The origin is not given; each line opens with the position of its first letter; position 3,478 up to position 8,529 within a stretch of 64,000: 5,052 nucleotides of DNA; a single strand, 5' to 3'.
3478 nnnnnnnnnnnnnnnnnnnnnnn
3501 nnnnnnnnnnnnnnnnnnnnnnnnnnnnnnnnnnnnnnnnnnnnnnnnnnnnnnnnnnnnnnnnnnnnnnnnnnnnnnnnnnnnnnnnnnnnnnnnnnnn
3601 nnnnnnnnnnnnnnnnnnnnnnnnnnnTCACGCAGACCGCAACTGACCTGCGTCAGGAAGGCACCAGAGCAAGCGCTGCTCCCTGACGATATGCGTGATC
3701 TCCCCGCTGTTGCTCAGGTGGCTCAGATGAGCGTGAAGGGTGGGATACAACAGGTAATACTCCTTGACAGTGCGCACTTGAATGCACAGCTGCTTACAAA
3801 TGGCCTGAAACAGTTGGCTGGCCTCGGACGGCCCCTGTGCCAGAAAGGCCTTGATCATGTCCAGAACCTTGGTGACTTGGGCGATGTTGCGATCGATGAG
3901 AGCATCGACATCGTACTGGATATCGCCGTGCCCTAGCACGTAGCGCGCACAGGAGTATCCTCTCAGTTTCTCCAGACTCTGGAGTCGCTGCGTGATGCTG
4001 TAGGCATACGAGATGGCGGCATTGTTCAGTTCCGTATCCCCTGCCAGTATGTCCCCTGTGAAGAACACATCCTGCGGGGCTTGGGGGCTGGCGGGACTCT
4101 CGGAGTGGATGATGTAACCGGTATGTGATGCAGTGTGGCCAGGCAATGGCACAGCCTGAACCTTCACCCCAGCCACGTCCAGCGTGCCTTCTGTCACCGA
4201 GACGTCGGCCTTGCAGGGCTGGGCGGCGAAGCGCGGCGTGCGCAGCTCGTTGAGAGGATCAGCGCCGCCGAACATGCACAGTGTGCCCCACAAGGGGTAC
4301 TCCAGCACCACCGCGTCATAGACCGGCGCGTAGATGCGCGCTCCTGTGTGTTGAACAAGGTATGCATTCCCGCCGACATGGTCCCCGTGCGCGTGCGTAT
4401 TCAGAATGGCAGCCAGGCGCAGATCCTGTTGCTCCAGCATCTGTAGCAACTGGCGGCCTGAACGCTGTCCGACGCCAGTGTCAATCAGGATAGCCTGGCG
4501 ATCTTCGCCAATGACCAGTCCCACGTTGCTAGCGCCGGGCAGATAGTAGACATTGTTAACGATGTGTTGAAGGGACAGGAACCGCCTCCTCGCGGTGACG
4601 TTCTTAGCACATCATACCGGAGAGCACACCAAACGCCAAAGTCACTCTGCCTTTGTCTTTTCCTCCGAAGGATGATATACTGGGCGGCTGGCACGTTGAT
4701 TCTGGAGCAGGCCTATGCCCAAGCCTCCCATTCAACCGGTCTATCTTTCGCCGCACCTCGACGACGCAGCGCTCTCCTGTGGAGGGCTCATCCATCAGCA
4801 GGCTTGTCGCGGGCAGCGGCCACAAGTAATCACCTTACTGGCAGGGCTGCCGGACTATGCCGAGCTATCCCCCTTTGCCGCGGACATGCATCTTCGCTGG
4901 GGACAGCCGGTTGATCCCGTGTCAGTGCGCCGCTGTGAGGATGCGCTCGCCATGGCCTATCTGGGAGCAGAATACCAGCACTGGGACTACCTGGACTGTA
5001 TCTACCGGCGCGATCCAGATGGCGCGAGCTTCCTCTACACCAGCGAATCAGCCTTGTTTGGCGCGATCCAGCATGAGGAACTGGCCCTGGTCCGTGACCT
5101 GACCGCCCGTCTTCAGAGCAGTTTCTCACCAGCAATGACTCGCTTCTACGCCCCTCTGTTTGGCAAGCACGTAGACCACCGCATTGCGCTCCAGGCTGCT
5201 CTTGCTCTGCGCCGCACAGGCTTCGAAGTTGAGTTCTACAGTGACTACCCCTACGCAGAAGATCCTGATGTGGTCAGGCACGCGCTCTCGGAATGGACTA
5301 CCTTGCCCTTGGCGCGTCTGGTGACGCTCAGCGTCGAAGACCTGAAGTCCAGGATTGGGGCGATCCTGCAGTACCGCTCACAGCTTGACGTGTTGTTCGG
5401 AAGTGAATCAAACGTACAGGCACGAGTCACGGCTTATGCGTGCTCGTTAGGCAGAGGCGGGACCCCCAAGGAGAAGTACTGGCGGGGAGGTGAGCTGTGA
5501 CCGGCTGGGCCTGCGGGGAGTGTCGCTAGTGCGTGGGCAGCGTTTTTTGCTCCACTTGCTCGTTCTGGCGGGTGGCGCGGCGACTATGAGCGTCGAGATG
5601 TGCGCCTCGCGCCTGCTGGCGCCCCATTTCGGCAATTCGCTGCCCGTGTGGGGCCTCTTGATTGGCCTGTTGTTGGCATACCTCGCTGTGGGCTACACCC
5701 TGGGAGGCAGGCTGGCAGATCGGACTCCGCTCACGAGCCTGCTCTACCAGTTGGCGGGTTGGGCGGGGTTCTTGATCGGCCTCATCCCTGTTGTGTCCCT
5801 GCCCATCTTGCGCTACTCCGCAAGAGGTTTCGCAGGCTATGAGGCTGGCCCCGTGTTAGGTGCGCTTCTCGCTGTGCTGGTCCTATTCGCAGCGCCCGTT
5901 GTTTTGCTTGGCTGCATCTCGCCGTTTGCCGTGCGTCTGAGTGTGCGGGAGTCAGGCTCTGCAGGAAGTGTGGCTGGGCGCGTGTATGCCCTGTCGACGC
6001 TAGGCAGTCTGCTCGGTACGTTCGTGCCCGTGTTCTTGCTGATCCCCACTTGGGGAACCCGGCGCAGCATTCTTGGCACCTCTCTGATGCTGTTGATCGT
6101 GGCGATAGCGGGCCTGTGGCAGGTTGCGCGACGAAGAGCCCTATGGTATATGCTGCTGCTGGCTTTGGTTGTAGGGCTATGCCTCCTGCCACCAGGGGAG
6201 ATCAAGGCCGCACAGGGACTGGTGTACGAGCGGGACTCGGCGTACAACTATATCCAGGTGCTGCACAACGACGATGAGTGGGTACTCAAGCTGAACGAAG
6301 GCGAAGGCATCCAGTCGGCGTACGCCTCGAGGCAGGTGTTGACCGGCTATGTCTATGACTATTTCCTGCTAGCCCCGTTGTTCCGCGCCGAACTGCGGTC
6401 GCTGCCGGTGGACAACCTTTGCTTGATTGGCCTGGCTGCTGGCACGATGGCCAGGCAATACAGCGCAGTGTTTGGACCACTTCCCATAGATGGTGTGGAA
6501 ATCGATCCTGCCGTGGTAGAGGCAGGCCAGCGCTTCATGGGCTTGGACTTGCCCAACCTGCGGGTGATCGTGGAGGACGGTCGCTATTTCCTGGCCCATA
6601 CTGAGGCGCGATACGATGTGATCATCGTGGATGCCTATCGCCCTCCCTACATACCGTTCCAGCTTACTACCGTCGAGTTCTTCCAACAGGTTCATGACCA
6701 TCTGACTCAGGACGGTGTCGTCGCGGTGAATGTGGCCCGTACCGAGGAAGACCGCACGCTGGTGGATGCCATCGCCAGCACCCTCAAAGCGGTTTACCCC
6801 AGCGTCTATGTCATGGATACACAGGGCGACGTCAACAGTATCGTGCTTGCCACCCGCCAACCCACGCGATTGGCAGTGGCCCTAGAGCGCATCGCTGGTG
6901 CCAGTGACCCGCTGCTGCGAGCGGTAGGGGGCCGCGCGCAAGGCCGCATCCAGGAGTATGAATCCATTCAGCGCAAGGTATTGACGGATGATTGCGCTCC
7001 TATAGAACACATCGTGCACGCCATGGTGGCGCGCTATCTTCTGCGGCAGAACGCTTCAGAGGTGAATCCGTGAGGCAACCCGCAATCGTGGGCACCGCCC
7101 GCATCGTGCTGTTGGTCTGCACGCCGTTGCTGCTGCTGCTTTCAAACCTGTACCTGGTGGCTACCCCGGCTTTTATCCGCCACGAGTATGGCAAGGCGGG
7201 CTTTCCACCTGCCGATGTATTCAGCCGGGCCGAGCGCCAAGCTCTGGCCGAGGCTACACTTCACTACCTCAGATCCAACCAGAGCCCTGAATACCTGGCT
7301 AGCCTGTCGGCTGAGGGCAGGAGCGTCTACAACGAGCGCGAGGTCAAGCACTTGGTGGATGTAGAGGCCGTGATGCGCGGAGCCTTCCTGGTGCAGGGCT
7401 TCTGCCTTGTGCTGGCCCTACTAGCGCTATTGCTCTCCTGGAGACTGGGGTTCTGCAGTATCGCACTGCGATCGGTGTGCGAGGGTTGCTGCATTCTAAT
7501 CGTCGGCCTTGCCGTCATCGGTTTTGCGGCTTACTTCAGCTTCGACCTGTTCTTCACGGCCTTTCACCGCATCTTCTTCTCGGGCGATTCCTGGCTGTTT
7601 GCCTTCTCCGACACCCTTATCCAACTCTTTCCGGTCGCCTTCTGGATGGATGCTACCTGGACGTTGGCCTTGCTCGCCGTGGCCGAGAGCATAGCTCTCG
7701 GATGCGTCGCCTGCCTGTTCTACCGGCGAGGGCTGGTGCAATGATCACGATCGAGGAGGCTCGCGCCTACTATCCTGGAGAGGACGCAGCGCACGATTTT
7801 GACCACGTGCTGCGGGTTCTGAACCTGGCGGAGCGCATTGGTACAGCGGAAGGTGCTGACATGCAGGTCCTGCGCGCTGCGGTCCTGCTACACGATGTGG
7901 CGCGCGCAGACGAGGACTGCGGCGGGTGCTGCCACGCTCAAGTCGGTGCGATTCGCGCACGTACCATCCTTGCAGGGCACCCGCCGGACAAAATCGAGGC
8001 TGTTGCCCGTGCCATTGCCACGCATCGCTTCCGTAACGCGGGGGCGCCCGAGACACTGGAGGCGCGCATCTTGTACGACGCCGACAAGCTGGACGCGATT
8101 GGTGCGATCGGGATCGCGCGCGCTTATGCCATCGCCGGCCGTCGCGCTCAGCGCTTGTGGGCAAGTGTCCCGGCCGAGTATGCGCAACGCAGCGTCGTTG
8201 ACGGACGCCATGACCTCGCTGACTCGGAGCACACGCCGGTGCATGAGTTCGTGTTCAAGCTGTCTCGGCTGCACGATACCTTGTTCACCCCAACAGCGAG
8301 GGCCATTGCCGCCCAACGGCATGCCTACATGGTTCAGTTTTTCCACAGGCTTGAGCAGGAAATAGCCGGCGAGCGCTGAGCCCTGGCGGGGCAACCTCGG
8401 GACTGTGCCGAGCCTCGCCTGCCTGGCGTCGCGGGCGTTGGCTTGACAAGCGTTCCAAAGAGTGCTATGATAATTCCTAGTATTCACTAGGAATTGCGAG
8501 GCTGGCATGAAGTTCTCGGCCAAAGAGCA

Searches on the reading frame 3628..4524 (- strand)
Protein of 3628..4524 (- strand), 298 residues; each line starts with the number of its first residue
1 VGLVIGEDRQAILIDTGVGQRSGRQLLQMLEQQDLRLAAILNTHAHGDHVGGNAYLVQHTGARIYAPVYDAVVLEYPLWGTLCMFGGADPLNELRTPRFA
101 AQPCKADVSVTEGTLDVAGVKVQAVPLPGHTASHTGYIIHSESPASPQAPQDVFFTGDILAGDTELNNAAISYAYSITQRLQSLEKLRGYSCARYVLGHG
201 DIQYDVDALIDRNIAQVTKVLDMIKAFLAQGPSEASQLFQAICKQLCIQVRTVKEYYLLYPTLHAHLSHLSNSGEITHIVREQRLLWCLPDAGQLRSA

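Call 3: search_protein_families(library=pfam, proteins=[window:3628-4524:-], max_evalue=0.01)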
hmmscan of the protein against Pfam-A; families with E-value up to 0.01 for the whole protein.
window:3628-4524:- (298 aa): 2 families
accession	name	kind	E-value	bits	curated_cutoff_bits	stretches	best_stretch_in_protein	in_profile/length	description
PF00753.33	Lactamase_B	-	1.7e-22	80.8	22.7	1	4-199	10-196/196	Metallo-beta-lactamase superfamily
PF12706.13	Lactamase_B_2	-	1.5e-08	34.9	27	1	12-159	3-143/200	Beta-lactamase superfamily domain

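Call 4: search_protein_families(library=ncbifam, proteins=[window:3628-4524:-], max_evalue=0.01)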
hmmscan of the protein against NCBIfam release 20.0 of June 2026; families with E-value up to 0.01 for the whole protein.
window:3628-4524:- (298 aa): 61 families (the best 25 are shown)
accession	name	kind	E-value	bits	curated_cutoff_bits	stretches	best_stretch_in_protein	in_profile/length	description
NF012229.1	bla_class_B_core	domain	9.6e-18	64.7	100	1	2-135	17-134/139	metallo-beta-lactamase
TIGR03413.1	GSH_gloB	equivalog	5.3e-17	62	200.8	2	7-70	18-77/248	hydroxyacylglutathione hydrolase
NF033105.1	bla_subclass_B3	equivalog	4.8e-15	55.6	240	1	5-193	28-206/257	subclass B3 metallo-beta-lactamase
TIGR04558.1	SoxH_rel_PQQ_1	hypoth_equivalog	5.5e-13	48.6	300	2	5-55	39-90/285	quinoprotein relay system zinc metallohydrolase 1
TIGR04559.1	SoxH_rel_PQQ_2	hypoth_equivalog_domain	4.5e-12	46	280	1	1-60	32-91/283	quinoprotein relay system zinc metallohydrolase 2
NF033106.1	blaL1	exception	4.1e-10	39.1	560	1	4-195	63-242/290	L1 family subclass B3 metallo-beta-lactamase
NF033088.2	bla_subclass_B1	equivalog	6.4e-10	39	200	1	2-66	33-97/217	subclass B1 metallo-beta-lactamase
NF033184.1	B3_Acin_new1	exception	7.6e-10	38.4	580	1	5-200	54-237/283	putative subclass B3 metallo-beta-lactamase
NF012140.0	blaBJP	exception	7.2e-08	31.6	600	1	5-139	60-186/294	BJP family subclass B3 metallo-beta-lactamase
NF047979.1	lactonase_AidB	equivalog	1.6e-07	30.9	360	1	121-143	175-197/271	AidB family quorum-quenching N-acyl homoserine lactonase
NF000427.2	blaCAU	exception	4.1e-07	29.5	500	1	9-175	35-197/262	CAU/MBL1b family subclass B3 metallo-beta-lactamase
NF012145.1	blaDIM_SIM_IMP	exception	4.5e-07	29.8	288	1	2-59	29-86/209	DIM/SIM/IMP family subclass B1 metallo-beta-lactamase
NF040874.1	blaPJM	exception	6.9e-07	29.1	630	1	3-141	61-193/301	PJM family subclass B3 metallo-beta-lactamase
NF040641.1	bifunc_ST_SDO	equivalog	8.3e-07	28.2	625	1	19-139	184-292/423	bifunctional sulfur transferase/dioxygenase Blh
NF053820.1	MBLfold_Strvi7410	exception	9.4e-07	28.5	525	1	104-162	152-210/343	Strvi_7410 family MBL fold metallo-hydrolase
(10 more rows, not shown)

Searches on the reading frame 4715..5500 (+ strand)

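Call 3: search_protein_families(library=pfam, proteins=[window:4715-5500:+], max_evalue=0.01)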
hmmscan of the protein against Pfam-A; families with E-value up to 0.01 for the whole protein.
window:4715-5500:+ (261 aa): 1 family
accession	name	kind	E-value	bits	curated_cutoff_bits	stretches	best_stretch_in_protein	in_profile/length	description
PF02585.22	PIG-L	-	8.3e-10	39.7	28.2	1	11-164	3-127/129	GlcNAc-PI de-N-acetylase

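Call 4: search_protein_families(library=ncbifam, proteins=[window:4715-5500:+], max_evalue=0.01)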
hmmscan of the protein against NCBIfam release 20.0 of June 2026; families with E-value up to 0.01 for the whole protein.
window:4715-5500:+ (261 aa): 1 family
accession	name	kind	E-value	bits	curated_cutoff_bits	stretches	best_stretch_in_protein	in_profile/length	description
NF002557.0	PRK02122.1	subfamily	0.0026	15.9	384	0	147-226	532-607/653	glucosamine-6-phosphate deaminase-like protein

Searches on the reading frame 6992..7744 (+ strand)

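Call 17: search_protein_families(library=pfam, proteins=[window:6992-7744:+], max_evalue=0.0001)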
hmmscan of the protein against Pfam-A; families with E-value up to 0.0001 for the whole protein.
window:6992-7744:+ (250 aa): 1 family
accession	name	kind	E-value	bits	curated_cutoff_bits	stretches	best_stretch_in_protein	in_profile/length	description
PF07314.17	Lit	-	1.4e-22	81.1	24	1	39-218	2-176/176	Lipoprotein intramolecular transacylase Lit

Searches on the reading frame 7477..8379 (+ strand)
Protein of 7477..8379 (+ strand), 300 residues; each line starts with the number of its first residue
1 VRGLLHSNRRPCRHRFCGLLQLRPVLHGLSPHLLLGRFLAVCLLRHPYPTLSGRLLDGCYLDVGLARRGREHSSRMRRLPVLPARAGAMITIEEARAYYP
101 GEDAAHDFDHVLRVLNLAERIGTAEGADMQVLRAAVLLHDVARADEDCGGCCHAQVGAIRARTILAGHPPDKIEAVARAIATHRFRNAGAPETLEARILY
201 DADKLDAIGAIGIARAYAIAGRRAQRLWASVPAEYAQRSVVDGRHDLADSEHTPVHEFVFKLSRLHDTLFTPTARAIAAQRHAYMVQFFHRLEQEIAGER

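Call 17: search_protein_families(library=pfam, proteins=[window:7477-8379:+], max_evalue=0.0001)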
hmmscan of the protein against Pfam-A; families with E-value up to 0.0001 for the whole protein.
window:7477-8379:+ (300 aa): 1 family
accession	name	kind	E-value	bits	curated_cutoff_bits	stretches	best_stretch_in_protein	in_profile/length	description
PF01966.28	HD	-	6.8e-15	55.8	22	1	108-207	2-115/116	HD domain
